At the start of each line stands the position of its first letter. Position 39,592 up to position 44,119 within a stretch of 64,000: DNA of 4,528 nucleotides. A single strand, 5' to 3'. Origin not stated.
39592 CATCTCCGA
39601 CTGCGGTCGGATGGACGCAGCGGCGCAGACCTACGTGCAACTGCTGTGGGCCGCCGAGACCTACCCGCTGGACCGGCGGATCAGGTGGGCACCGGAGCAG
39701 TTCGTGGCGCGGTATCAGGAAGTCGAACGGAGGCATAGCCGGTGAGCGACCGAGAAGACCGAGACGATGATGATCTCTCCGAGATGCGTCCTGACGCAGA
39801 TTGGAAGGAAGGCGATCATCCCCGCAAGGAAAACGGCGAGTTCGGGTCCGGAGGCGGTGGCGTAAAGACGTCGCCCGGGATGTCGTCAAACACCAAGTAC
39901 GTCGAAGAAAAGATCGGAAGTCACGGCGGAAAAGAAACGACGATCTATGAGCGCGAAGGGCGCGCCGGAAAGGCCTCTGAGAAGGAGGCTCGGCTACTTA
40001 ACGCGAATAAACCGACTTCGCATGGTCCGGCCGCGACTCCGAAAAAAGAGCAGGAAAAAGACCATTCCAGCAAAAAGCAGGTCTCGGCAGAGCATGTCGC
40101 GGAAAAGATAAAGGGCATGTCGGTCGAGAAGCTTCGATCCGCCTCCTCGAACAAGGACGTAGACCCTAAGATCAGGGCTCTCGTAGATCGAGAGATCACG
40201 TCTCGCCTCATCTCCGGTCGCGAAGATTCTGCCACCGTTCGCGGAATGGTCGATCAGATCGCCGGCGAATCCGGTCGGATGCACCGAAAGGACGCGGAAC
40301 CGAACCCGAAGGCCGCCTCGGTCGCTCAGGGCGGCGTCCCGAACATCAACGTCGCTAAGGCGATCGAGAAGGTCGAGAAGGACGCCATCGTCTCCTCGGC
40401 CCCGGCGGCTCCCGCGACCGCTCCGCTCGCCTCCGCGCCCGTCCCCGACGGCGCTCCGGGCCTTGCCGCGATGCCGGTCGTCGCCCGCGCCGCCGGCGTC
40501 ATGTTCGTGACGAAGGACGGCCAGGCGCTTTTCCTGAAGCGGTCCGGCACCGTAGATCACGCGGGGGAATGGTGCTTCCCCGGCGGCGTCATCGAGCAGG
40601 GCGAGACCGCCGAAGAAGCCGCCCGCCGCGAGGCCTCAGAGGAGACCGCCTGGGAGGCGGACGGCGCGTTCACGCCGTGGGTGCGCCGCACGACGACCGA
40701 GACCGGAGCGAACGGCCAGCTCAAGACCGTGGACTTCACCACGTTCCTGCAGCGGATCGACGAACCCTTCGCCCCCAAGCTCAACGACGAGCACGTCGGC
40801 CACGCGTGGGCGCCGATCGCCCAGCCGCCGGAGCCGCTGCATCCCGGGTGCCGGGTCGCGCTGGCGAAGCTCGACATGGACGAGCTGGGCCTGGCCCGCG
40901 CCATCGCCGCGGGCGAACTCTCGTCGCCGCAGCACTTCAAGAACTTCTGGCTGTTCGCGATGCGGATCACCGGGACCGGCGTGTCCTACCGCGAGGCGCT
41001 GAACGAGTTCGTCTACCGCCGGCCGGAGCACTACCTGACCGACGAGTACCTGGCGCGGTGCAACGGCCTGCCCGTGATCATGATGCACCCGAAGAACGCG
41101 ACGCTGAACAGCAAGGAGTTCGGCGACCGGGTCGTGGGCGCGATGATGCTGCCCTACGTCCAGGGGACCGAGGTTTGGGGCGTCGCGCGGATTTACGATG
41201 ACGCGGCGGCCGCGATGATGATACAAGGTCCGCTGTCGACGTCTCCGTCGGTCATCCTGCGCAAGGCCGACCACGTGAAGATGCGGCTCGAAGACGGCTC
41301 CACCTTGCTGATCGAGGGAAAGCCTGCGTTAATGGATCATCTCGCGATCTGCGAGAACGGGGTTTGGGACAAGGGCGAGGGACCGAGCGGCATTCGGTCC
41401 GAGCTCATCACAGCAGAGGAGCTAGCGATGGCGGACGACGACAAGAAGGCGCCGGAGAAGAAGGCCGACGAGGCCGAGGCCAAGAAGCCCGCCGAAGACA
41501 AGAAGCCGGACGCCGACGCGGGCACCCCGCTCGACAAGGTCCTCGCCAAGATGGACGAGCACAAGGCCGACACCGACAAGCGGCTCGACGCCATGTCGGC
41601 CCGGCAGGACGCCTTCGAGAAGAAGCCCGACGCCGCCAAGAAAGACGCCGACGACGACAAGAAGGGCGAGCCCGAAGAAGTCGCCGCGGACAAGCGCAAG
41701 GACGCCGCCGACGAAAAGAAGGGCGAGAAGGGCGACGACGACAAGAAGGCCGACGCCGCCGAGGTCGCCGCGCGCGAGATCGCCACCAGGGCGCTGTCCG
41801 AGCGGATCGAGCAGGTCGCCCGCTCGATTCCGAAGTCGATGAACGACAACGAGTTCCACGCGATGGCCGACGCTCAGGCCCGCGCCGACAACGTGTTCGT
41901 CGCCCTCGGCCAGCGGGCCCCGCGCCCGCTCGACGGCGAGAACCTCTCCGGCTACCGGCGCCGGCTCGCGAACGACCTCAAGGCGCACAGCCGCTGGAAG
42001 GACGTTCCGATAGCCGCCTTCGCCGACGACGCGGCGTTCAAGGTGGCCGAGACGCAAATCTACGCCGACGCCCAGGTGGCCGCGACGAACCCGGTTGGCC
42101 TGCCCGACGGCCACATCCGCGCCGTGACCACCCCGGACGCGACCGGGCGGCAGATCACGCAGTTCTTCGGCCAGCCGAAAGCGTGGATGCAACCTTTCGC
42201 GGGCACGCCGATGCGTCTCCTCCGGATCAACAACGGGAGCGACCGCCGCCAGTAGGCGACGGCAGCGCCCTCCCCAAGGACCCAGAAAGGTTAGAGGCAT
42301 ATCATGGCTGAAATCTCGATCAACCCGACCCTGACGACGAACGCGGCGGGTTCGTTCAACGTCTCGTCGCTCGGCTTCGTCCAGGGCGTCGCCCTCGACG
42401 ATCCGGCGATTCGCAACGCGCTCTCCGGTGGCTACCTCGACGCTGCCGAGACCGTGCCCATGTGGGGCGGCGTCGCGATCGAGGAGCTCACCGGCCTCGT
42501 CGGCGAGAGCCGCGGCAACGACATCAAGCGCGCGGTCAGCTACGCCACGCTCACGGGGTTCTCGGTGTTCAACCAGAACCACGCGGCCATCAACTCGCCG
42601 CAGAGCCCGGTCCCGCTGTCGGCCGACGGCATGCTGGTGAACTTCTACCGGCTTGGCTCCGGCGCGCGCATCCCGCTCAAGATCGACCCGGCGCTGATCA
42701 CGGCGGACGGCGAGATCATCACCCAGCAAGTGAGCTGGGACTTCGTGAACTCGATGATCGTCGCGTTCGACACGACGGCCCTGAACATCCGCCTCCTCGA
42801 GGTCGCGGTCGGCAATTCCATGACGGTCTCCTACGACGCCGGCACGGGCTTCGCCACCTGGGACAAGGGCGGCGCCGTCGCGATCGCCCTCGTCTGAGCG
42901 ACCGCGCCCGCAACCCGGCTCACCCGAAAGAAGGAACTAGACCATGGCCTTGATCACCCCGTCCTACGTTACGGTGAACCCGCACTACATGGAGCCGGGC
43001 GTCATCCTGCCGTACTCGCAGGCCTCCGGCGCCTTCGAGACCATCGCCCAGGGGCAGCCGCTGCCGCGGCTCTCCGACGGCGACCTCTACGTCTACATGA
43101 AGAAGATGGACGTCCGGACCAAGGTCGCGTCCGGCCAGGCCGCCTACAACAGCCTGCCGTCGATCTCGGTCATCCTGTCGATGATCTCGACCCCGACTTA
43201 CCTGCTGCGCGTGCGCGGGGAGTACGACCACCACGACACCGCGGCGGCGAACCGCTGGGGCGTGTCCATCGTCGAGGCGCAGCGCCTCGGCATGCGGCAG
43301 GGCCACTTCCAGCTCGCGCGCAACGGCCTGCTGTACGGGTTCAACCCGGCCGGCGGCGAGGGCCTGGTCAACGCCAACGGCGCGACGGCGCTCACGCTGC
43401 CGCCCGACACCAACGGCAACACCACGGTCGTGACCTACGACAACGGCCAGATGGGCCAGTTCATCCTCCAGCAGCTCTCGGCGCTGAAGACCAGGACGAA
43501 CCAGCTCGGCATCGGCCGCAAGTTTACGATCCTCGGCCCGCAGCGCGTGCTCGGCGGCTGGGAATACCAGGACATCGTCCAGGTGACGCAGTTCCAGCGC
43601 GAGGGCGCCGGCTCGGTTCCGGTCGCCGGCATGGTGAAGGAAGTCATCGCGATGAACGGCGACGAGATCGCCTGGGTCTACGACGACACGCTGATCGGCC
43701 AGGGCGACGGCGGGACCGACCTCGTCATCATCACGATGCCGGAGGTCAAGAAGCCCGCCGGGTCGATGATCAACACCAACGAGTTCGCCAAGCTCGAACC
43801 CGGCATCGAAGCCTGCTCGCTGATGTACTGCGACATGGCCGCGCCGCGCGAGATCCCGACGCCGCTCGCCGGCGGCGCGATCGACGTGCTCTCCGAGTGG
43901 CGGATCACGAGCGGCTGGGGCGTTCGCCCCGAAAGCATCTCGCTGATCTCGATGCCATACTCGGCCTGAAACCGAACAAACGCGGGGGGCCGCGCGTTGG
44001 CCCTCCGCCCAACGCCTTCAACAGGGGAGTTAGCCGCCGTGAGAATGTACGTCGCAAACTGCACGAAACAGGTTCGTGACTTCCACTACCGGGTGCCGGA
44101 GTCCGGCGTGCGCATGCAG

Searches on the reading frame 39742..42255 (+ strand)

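Call 47: search_protein_families(library=phrogs, proteins=[window:39742-42255:+], max_evalue=0.00001)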
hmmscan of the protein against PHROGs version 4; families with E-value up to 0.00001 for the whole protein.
window:39742-42255:+ (837 aa): 4 families
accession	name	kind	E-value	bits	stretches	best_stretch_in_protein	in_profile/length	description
phrog_6216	-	unknown function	2.1e-152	509.6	1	250-830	4-544/545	-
phrog_1198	-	other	2.5e-17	64.4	1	249-370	38-159/253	MutT/NUDIX hydrolase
phrog_15528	-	head and packaging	8.3e-11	42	1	222-309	499-577/794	portal protein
phrog_1185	-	other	2.9e-07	31.2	1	249-303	149-207/301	nudix hydrolase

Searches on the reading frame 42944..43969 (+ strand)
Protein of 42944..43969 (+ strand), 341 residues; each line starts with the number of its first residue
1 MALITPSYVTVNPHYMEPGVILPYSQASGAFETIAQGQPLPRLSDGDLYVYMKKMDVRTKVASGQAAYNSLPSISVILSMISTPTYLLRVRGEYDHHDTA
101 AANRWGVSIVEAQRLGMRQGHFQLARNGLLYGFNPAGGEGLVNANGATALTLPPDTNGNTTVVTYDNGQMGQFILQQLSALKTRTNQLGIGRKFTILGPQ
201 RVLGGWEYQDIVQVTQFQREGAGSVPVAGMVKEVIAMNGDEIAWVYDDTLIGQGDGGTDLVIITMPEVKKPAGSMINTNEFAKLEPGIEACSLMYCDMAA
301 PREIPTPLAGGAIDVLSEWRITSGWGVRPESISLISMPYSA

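Call 47: search_protein_families(library=phrogs, proteins=[window:42944-43969:+], max_evalue=0.00001)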
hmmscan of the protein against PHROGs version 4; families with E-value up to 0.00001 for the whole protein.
window:42944-43969:+ (341 aa): 2 families
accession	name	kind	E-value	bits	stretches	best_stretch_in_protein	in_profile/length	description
phrog_6671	-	unknown function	1e-144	482.8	1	1-340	1-342/343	-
phrog_264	-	head and packaging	4.8e-06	26.7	1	54-196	73-212/321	major head protein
